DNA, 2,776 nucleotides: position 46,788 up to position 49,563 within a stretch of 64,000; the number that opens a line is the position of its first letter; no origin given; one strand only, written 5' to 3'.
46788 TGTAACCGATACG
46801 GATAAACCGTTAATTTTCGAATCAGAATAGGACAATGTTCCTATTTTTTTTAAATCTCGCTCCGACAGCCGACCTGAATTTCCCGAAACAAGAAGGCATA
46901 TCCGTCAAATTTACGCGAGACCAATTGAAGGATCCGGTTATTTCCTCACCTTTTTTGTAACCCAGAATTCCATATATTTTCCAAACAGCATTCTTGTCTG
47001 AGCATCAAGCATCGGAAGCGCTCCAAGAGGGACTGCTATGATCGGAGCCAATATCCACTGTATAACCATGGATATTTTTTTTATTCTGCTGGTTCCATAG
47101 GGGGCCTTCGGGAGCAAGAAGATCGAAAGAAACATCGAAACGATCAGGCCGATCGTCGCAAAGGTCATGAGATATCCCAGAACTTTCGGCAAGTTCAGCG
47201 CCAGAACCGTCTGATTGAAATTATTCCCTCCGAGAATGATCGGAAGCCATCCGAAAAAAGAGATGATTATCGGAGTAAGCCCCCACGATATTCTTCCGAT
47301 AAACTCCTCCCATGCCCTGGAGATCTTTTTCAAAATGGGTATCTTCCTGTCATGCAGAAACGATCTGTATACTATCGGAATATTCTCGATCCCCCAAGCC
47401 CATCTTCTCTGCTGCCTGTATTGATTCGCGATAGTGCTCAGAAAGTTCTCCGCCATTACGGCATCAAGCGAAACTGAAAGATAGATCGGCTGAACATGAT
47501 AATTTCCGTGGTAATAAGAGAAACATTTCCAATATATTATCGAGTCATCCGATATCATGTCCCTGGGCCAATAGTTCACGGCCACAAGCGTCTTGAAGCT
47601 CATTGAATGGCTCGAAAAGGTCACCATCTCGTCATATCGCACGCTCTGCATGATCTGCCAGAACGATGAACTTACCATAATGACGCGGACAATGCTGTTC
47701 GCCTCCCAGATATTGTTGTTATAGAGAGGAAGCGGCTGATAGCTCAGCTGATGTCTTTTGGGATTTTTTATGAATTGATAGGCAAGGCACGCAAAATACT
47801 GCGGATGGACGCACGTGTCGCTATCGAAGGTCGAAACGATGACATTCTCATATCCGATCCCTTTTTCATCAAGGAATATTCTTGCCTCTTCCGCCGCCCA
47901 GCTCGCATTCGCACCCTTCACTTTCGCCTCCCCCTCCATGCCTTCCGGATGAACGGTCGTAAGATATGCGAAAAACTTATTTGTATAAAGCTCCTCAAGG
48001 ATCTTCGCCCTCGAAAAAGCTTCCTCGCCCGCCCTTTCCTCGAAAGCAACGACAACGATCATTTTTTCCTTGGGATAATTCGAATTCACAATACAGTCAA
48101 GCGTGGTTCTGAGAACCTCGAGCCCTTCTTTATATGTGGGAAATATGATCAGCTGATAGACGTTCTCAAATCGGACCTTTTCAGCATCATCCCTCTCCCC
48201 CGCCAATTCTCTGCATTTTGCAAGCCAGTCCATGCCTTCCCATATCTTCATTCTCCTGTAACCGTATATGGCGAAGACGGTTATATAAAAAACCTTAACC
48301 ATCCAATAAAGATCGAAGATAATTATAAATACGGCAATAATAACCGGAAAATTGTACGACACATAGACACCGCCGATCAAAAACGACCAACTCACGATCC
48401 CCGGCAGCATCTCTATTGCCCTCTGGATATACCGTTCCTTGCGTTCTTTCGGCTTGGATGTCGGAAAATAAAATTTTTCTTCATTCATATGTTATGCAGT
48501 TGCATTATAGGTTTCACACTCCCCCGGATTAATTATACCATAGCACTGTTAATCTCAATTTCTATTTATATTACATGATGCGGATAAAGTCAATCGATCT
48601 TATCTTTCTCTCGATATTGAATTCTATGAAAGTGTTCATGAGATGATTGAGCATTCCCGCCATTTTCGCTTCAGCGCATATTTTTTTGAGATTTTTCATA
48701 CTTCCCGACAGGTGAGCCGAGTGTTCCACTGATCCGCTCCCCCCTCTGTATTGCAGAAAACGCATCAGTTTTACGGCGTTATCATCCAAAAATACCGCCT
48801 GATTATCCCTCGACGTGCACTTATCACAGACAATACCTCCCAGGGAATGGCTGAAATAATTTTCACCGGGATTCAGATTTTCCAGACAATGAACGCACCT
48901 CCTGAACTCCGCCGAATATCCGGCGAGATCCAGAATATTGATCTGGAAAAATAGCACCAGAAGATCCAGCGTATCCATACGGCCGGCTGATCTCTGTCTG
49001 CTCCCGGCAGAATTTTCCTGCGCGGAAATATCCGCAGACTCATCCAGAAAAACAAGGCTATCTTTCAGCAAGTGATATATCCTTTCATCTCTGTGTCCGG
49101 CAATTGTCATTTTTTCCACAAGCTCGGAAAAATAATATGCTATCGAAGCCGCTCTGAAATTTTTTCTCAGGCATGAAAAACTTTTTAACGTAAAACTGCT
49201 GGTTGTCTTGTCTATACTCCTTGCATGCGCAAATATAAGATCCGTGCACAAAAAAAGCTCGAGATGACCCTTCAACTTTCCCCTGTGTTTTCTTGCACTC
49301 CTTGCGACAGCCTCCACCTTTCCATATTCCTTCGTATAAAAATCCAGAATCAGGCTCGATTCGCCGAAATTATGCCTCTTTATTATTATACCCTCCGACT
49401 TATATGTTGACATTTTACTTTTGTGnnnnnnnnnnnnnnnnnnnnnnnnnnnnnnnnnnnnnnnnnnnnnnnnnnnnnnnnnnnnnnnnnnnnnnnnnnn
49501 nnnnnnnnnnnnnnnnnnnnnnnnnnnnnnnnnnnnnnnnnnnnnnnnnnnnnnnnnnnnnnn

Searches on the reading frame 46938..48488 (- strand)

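Call 47: search_protein_families(library=pfam, proteins=[window:46938-48488:-], max_evalue=0.0001)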
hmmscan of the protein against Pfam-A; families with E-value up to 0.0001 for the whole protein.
window:46938-48488:- (516 aa): 1 family
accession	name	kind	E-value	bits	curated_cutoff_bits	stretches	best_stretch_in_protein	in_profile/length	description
PF13632.12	Glyco_trans_2_3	-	2.8e-11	44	27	1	218-444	2-164/198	Glycosyl transferase family group 2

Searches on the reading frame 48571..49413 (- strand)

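Call 47: search_protein_families(library=pfam, proteins=[window:48571-49413:-], max_evalue=0.0001)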
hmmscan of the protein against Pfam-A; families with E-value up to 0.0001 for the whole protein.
window:48571-49413:- (280 aa): 2 families
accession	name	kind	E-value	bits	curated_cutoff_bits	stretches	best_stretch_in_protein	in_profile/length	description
PF11967.14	RecO_N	-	1.8e-17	63.6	27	1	1-77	1-78/80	Recombination protein O N terminal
PF02565.21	RecO_C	-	1.4e-16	61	22.1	1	151-223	49-119/157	Recombination protein O C terminal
